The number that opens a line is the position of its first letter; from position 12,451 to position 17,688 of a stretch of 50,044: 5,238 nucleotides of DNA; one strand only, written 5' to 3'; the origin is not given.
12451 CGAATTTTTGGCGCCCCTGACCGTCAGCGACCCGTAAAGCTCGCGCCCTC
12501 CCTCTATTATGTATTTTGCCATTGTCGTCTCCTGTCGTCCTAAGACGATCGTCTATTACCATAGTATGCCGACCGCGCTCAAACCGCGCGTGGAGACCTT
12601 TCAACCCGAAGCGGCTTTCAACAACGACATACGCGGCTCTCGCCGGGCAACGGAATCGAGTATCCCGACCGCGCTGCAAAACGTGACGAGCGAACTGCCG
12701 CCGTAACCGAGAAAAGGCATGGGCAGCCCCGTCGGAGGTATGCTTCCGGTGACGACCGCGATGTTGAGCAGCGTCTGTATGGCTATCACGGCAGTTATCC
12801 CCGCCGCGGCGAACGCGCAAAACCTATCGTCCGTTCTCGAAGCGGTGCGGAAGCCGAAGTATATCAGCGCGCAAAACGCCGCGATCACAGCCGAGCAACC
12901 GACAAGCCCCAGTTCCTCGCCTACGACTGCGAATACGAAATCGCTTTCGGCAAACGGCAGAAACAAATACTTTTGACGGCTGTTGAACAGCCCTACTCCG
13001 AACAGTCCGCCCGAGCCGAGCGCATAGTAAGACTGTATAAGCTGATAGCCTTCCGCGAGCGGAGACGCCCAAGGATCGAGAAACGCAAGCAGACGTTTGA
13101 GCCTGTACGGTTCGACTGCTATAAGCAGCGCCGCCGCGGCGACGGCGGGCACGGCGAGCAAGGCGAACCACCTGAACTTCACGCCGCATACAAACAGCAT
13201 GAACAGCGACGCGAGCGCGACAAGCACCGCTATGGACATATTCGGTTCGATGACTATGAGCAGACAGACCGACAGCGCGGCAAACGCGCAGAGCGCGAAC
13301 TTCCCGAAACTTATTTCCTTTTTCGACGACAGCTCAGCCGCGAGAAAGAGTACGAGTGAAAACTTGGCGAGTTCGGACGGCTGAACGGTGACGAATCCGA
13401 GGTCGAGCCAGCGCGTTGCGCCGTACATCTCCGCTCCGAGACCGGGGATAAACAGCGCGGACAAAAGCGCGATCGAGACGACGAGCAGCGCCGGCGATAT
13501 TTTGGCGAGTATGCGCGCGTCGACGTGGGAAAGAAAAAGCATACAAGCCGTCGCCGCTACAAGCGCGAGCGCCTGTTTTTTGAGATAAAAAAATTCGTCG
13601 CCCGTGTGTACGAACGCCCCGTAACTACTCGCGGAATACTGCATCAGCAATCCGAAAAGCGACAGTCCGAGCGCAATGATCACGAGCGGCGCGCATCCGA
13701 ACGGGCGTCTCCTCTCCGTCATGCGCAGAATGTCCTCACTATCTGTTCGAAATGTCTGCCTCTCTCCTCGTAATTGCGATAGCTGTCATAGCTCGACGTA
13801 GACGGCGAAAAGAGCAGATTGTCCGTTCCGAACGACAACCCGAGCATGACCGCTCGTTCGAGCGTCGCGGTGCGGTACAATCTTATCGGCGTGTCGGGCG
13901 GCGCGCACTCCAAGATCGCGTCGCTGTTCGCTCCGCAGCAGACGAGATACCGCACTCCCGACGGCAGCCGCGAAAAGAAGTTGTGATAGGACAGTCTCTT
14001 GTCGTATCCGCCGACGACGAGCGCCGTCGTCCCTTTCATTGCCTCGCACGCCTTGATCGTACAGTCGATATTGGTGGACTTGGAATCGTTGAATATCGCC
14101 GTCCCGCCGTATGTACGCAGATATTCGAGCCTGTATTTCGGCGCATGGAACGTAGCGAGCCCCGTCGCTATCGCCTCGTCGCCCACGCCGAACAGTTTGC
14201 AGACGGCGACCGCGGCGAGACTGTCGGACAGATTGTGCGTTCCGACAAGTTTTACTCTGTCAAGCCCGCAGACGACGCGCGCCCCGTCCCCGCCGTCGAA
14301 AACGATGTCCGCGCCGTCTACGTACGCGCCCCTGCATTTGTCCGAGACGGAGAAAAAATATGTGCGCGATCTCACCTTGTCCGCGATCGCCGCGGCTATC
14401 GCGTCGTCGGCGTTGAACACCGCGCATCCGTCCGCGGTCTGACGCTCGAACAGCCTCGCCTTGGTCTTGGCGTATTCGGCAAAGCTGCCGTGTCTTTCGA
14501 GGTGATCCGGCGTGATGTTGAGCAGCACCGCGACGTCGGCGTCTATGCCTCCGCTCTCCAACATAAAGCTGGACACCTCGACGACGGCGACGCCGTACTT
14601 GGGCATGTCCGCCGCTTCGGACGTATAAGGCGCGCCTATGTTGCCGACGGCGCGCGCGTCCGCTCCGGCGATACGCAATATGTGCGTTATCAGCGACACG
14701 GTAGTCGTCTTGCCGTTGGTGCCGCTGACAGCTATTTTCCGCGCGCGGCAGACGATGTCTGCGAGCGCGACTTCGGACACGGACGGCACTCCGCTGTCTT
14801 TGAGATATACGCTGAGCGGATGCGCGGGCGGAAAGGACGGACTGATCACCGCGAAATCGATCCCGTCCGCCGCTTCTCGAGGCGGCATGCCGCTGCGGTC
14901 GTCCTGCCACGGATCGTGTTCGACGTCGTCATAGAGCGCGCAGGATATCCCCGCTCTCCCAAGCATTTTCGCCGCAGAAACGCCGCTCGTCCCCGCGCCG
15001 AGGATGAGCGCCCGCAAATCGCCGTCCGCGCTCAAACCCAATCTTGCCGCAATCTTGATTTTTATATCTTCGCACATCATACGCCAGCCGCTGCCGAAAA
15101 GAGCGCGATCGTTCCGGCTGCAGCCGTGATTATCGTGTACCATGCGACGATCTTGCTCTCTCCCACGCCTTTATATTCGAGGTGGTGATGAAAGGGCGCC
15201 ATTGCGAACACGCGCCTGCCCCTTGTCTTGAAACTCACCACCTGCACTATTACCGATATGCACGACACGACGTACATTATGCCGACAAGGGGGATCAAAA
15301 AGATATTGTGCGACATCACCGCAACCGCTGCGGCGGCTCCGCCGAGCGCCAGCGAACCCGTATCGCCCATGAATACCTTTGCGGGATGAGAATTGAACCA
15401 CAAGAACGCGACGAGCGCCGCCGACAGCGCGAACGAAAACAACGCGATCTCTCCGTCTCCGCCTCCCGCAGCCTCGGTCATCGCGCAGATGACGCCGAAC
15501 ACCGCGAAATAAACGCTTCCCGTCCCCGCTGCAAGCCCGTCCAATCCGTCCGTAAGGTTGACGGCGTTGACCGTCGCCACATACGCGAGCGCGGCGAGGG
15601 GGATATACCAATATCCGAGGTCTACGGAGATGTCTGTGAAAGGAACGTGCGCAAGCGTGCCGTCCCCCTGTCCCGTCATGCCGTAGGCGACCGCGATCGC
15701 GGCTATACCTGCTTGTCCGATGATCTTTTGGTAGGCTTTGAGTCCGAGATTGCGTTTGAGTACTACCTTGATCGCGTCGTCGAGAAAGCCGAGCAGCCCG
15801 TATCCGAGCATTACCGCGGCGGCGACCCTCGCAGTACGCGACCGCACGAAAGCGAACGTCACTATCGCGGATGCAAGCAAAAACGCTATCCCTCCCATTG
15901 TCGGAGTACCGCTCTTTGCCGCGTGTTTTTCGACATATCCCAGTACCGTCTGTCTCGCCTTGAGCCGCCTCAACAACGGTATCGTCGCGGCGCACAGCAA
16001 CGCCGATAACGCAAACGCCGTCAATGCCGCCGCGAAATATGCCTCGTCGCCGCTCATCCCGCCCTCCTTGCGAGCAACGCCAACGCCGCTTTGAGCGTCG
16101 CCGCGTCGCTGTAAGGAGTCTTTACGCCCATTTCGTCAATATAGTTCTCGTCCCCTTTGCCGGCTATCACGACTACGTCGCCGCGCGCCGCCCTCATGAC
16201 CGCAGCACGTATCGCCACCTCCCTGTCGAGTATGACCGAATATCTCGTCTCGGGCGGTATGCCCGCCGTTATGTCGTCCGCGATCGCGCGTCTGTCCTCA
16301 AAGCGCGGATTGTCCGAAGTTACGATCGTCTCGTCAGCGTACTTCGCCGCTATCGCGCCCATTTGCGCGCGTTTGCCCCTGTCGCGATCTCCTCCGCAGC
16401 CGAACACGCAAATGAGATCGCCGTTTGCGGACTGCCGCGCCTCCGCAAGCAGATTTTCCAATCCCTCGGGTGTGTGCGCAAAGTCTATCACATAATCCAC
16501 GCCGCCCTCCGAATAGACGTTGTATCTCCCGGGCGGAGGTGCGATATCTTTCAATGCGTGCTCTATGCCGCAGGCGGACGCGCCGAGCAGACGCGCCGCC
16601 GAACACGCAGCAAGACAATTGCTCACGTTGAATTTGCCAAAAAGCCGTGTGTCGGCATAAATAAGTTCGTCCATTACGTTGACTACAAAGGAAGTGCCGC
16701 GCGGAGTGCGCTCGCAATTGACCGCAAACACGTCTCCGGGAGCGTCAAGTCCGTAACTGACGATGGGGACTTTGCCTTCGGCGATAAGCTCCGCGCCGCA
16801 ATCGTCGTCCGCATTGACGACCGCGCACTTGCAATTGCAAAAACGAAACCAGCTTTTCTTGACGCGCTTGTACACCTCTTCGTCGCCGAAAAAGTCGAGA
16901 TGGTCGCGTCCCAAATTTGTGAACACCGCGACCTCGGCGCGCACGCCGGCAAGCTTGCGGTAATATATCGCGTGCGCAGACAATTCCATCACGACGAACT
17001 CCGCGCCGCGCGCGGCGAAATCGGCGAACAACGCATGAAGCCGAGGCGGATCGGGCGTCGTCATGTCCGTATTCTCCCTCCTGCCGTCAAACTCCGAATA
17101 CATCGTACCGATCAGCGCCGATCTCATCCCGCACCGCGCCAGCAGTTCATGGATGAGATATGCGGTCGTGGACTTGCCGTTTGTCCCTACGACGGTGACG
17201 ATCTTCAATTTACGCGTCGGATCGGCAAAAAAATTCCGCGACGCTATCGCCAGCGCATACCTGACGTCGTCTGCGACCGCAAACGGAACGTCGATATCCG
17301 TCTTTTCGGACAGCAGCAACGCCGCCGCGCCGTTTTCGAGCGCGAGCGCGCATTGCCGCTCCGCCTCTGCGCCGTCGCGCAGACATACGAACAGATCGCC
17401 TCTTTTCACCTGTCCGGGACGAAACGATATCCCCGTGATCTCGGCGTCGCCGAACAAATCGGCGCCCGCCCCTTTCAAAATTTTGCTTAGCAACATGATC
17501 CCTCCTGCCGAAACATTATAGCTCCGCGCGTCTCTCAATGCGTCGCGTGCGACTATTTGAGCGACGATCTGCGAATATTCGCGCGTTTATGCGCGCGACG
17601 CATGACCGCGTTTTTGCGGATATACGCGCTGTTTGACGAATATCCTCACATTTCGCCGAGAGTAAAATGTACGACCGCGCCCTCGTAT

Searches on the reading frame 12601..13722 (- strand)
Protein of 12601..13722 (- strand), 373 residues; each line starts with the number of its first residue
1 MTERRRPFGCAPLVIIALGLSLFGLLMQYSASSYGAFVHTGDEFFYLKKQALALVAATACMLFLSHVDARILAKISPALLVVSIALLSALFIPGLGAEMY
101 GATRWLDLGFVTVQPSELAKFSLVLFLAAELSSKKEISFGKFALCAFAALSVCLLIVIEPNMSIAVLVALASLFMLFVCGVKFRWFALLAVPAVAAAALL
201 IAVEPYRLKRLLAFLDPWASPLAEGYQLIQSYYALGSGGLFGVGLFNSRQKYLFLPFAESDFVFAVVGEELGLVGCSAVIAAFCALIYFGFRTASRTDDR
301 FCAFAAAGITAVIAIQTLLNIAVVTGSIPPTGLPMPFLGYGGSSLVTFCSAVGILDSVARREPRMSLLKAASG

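Call 72: search_protein_families(library=pfam, proteins=[window:12601-13722:-], max_evalue=0.00001)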
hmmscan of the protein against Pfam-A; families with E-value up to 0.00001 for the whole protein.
window:12601-13722:- (373 aa): 1 family
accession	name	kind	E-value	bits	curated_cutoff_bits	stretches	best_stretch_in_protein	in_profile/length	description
PF01098.24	FTSW_RODA_SPOVE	-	1.3e-98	330.7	26.4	1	14-361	5-353/356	Cell cycle protein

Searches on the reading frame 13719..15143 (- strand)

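Call 73: search_protein_families(library=pfam, proteins=[window:13719-15143:-], max_evalue=0.00001)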
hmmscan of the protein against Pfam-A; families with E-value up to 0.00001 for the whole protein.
window:13719-15143:- (474 aa): 1 family
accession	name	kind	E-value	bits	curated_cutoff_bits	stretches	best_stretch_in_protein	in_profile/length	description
PF08245.18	Mur_ligase_M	-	3.4e-32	112.5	24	1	139-315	1-200/200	Mur ligase middle domain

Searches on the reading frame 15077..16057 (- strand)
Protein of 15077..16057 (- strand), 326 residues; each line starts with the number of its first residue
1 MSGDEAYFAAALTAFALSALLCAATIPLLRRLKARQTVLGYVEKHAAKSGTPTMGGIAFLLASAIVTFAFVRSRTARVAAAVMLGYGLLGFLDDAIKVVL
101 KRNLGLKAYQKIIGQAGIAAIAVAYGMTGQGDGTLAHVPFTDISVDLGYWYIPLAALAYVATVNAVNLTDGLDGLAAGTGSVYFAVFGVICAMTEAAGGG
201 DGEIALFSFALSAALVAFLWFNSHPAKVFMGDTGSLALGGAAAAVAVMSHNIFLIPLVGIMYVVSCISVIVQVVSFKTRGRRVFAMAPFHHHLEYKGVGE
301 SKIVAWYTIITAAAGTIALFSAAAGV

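Call 73: search_protein_families(library=pfam, proteins=[window:15077-16057:-], max_evalue=0.00001)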
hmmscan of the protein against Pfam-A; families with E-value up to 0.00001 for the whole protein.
window:15077-16057:- (326 aa): 2 families
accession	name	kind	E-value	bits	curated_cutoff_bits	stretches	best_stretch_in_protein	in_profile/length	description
PF00953.26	Glycos_transf_4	-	8.3e-36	123.8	27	1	79-249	4-159/160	Glycosyl transferase family 4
PF10555.14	MraY_sig1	-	4.7e-06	26.2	20.1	1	48-60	1-13/13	Phospho-N-acetylmuramoyl-pentapeptide-transferase signature 1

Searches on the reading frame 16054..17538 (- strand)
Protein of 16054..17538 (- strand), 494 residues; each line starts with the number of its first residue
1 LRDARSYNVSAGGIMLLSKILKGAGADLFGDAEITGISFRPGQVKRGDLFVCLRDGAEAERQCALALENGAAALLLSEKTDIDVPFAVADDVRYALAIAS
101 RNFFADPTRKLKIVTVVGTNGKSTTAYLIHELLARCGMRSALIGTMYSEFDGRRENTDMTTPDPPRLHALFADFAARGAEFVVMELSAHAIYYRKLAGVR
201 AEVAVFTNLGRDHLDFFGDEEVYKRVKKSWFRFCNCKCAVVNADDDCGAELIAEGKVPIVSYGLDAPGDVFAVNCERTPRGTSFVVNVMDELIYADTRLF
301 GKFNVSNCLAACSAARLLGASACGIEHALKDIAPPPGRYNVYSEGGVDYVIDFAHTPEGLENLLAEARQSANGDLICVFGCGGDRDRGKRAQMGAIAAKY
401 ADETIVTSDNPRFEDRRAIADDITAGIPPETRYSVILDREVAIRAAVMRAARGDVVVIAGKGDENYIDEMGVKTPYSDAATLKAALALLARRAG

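Call 73: search_protein_families(library=pfam, proteins=[window:16054-17538:-], max_evalue=0.00001)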
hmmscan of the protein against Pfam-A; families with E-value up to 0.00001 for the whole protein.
window:16054-17538:- (494 aa): 2 families
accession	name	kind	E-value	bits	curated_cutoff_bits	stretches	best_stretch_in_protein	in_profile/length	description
PF08245.18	Mur_ligase_M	-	7.6e-44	150.5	24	1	116-315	1-200/200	Mur ligase middle domain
PF02875.26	Mur_ligase_C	-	9.7e-32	110.9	28.4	1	337-462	1-127/127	Mur ligase, glutamate ligase domain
